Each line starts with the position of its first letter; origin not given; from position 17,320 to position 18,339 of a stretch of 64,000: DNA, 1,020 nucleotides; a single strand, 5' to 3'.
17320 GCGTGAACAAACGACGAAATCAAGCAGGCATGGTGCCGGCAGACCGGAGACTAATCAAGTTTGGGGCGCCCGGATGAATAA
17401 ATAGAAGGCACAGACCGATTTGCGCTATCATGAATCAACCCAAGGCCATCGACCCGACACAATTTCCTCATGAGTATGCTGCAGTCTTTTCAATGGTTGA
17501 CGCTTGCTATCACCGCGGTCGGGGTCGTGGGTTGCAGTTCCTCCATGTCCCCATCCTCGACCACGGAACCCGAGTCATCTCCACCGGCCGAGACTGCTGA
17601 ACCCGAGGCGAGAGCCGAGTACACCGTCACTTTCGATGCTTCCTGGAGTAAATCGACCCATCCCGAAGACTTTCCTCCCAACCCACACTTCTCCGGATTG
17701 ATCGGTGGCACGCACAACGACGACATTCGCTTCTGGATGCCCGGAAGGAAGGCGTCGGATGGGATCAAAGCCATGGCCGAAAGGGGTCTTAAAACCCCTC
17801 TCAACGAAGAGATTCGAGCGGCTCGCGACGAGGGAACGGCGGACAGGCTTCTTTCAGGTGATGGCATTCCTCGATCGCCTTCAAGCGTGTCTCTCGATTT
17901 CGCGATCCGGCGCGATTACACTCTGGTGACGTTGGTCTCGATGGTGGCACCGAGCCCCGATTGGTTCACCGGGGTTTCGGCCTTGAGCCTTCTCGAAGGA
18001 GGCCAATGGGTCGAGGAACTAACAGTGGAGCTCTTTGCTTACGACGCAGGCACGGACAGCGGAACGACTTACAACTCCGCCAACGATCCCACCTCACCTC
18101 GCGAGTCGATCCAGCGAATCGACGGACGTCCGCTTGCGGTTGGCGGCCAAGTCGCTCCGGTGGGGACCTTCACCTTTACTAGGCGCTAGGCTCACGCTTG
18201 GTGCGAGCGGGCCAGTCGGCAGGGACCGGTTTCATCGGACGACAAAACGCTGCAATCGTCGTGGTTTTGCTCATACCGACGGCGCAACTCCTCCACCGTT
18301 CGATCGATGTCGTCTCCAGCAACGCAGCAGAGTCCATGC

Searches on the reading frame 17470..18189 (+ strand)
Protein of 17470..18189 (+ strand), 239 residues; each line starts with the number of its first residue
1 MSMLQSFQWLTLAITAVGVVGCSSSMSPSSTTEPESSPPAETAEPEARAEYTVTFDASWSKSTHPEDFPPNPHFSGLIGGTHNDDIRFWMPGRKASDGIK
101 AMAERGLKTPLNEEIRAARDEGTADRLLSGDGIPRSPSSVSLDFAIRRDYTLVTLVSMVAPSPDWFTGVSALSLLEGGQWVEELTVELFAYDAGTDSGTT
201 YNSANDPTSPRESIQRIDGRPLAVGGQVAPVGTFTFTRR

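Call 11: search_protein_families(library=pfam, proteins=[window:17470-18189:+])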
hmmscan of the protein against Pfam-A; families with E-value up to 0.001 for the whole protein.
window:17470-18189:+ (239 aa): 1 family
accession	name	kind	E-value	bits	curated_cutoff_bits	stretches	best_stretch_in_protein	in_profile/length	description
PF06468.19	Spond_N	-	9.2e-48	163.4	24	1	49-218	1-173/194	Spondin_N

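Call 61: find_encoding_contigs(protein=window:17470-18189:+, flank=3000, max_places=10)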
Protein window:17470-18189:+ (239 aa): 16 contigs read that carry it; 10 places shown.
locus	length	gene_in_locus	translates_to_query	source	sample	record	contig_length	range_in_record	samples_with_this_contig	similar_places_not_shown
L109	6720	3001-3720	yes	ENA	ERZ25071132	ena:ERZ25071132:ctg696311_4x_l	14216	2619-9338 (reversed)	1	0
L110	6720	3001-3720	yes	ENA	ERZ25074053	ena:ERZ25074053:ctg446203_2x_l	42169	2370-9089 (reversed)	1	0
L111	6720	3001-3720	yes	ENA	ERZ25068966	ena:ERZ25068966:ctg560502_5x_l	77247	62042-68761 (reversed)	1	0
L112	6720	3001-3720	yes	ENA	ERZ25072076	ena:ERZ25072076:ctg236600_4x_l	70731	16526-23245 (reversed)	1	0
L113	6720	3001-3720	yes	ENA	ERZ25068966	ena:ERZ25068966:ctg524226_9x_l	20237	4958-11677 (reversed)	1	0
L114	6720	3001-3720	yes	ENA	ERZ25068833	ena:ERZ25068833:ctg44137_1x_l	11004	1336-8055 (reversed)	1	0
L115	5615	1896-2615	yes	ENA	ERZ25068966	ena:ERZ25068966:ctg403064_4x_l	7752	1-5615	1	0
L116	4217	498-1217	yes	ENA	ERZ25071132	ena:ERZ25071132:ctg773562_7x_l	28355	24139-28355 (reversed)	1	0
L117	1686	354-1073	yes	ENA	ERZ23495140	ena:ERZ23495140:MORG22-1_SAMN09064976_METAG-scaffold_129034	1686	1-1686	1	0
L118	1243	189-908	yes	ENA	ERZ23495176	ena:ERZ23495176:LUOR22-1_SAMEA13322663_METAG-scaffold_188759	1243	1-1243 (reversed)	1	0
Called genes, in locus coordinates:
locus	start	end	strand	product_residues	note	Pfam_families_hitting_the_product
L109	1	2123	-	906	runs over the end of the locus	PF07715:Plug, PF00593:TonB_dep_Rec_b-barrel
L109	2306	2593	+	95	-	-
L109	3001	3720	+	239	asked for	PF06468:Spond_N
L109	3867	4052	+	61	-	-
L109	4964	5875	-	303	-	PF01979:Amidohydro_1 (faint), PF07969:Amidohydro_3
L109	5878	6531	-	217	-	-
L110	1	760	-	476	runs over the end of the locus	PF13737:DDE_Tnp_1_5, PF01609:DDE_Tnp_1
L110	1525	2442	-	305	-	PF13737:DDE_Tnp_1_5, PF01609:DDE_Tnp_1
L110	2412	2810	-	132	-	-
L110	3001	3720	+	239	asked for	PF06468:Spond_N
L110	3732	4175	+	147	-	-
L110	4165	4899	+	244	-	PF18734:HEPN_AbiU2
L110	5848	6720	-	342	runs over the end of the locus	PF07508:Recombinase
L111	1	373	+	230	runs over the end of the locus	-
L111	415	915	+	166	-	-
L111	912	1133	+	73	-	-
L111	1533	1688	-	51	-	-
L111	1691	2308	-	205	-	-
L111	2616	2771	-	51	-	-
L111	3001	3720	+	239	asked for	PF06468:Spond_N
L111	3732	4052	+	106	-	-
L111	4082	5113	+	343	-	PF13337:BrxL_ATPase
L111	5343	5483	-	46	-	PF00107:ADH_zinc_N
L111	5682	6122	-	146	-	PF13020:NOV_C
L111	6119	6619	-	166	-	PF01609:DDE_Tnp_1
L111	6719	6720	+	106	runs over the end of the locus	PF01527:HTH_Tnp_1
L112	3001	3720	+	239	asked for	PF06468:Spond_N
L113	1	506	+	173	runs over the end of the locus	PF06491:Disulph_isomer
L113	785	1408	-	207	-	-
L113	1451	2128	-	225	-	PF13737:DDE_Tnp_1_5 (weak), PF01609:DDE_Tnp_1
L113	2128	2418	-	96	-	-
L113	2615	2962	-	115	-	-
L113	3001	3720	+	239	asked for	PF06468:Spond_N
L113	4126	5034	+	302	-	-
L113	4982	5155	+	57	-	-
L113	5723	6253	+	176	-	-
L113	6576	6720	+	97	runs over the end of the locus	-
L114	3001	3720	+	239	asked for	PF06468:Spond_N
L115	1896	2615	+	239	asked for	PF06468:Spond_N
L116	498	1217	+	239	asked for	PF06468:Spond_N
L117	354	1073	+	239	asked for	PF06468:Spond_N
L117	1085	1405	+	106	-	-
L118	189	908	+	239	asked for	PF06468:Spond_N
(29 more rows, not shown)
